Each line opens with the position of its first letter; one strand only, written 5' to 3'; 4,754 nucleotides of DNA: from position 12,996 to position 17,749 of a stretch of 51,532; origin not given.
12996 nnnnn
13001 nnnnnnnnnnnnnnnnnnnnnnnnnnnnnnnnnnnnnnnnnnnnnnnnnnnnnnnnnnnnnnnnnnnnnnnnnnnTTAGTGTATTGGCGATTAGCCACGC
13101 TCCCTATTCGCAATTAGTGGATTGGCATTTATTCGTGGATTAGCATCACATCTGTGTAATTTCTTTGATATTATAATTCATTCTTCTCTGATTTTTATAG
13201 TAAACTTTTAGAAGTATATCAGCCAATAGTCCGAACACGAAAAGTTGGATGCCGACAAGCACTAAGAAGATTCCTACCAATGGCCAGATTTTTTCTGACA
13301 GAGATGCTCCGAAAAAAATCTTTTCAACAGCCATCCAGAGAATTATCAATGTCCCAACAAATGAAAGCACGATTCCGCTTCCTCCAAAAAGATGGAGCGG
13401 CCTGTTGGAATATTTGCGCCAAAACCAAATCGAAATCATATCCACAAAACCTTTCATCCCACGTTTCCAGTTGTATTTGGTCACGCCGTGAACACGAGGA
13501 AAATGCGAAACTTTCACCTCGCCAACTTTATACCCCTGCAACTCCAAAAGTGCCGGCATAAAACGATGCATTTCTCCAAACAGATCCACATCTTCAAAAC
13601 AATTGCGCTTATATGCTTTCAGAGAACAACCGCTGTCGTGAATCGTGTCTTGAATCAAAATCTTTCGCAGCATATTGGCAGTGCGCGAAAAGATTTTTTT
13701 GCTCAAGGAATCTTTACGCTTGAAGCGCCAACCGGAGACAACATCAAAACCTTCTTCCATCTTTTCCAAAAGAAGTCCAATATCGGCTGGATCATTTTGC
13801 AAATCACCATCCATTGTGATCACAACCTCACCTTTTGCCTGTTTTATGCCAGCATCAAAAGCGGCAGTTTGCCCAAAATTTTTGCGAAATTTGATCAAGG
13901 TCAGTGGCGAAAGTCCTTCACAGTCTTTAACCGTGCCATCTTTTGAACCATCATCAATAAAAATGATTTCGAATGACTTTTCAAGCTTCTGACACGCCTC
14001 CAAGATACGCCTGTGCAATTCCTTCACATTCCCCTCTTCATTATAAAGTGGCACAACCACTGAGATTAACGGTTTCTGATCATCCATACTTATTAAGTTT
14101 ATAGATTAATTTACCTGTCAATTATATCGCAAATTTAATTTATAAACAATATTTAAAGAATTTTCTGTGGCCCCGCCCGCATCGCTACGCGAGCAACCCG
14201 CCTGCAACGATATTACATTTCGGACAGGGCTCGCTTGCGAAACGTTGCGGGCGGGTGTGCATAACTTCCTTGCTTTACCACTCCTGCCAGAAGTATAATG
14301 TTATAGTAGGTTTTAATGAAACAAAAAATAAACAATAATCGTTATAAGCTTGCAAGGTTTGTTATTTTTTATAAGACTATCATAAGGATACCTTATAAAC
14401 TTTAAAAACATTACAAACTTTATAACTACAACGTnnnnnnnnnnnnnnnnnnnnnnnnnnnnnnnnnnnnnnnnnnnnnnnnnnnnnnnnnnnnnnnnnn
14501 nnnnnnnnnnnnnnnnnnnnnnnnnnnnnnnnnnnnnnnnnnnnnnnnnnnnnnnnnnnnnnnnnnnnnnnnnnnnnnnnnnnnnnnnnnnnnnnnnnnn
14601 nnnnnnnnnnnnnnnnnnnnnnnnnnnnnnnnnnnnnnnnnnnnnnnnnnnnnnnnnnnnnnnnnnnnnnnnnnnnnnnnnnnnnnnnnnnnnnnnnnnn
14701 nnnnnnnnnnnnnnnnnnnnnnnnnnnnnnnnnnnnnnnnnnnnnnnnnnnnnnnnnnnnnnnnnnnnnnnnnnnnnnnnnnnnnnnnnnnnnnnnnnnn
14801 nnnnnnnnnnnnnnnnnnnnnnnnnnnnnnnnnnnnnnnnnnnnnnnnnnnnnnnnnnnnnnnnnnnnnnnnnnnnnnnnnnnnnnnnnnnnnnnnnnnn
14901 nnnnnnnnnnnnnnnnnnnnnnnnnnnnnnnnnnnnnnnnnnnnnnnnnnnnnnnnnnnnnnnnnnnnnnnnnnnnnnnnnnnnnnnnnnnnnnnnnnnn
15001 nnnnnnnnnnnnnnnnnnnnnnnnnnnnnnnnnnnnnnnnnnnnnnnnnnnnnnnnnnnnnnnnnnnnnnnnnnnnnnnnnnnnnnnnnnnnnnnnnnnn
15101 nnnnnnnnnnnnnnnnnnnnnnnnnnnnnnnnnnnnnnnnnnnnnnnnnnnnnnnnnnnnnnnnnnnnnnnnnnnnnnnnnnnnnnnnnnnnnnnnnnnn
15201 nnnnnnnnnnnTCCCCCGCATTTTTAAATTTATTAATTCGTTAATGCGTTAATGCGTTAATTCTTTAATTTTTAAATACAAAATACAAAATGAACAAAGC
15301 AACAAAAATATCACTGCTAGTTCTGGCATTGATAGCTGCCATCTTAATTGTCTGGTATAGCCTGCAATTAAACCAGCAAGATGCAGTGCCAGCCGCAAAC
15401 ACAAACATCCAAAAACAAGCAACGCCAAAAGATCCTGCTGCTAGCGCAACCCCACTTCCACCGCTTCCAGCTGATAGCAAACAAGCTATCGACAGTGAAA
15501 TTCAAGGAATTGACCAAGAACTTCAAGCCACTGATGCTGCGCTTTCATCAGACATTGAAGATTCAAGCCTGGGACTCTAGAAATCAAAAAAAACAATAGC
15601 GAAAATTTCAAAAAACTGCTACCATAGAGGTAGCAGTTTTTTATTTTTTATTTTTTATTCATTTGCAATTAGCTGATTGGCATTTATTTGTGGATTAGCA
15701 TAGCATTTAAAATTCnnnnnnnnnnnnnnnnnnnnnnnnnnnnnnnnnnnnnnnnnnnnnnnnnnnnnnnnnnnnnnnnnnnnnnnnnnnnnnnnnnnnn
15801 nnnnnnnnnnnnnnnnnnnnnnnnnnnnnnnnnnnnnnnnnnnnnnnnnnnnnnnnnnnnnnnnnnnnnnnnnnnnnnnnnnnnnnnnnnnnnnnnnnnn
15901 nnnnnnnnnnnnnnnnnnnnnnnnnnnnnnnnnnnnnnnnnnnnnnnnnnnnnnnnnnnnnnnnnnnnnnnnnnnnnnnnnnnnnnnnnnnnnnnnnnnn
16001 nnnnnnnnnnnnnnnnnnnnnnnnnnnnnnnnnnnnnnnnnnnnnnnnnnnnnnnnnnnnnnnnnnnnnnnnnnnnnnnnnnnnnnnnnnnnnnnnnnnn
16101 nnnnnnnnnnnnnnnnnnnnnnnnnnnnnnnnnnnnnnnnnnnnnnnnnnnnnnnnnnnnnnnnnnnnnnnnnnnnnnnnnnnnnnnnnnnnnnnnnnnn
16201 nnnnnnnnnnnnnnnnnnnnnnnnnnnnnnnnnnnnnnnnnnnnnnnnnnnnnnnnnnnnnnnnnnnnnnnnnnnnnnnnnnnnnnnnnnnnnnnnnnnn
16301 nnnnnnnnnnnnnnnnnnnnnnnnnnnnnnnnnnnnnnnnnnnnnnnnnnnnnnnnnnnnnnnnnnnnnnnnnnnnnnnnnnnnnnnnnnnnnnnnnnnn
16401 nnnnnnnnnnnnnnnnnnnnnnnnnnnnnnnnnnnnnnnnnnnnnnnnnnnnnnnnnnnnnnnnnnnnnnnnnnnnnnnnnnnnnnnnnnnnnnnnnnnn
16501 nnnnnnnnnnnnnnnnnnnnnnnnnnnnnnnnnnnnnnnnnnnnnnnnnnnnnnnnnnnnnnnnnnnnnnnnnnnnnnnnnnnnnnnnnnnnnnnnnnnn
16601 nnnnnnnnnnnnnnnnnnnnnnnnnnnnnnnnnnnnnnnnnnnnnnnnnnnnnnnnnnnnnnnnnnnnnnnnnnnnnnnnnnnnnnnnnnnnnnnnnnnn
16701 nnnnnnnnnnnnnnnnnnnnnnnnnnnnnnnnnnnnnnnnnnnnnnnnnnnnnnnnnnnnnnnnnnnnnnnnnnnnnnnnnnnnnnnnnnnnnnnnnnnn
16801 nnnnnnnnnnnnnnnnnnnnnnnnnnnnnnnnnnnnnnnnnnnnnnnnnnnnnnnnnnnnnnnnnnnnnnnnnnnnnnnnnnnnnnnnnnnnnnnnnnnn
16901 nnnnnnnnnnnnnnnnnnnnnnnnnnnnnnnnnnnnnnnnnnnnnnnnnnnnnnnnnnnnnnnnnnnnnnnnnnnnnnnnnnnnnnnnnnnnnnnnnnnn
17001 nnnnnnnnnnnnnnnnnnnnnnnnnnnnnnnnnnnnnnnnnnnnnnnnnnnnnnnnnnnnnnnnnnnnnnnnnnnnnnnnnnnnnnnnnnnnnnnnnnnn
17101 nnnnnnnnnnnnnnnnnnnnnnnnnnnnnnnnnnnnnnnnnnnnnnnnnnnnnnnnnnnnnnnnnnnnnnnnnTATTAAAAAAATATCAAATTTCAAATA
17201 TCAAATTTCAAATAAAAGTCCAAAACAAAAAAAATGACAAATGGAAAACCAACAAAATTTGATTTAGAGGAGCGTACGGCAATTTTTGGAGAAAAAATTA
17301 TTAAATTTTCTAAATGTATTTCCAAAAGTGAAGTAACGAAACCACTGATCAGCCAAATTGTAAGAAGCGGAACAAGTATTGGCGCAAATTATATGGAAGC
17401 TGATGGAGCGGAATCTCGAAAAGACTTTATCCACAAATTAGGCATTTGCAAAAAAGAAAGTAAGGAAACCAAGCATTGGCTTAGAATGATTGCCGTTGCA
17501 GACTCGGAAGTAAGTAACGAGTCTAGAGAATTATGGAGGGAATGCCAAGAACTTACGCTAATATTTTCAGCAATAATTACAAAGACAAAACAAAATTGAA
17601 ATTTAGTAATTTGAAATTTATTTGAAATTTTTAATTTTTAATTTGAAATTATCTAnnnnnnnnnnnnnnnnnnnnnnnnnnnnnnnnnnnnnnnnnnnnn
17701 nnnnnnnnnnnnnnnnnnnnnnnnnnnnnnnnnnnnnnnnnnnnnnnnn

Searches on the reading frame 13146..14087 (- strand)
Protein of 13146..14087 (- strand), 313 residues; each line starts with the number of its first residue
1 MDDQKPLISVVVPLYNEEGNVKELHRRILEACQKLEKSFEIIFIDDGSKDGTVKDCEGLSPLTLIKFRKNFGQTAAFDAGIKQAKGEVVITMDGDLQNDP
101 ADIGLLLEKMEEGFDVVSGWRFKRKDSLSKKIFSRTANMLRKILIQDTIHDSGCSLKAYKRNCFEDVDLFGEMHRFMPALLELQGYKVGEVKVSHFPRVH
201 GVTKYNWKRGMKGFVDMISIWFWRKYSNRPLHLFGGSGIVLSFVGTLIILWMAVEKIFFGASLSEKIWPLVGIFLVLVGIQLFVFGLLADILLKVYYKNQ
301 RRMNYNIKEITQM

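Call 25: search_protein_families(library=pfam, proteins=[window:13146-14087:-], max_evalue=0.001)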
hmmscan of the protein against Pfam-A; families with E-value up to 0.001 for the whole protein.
window:13146-14087:- (313 aa): 2 families
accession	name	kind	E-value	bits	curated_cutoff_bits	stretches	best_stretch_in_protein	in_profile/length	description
PF00535.33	Glycos_transf_2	-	6.7e-32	111.2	23.3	1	9-166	1-166/168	Glycosyl transferase family 2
PF10111.15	Glyco_tranf_2_2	-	9.5e-08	32.3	27.3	1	9-96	1-92/276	Glycosyltransferase like family 2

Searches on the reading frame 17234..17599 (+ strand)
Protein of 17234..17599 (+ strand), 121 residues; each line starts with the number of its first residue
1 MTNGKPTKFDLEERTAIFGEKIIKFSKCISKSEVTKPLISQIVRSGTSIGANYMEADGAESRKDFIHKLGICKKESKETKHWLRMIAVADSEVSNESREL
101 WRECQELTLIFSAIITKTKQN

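Call 25: search_protein_families(library=pfam, proteins=[window:17234-17599:+], max_evalue=0.001)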
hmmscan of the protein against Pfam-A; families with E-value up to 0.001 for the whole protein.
window:17234-17599:+ (121 aa): 1 family
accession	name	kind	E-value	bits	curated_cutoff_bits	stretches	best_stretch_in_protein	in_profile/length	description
PF05635.17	23S_rRNA_IVP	-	2e-16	60.6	33.8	1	16-108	10-101/106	23S rRNA-intervening sequence protein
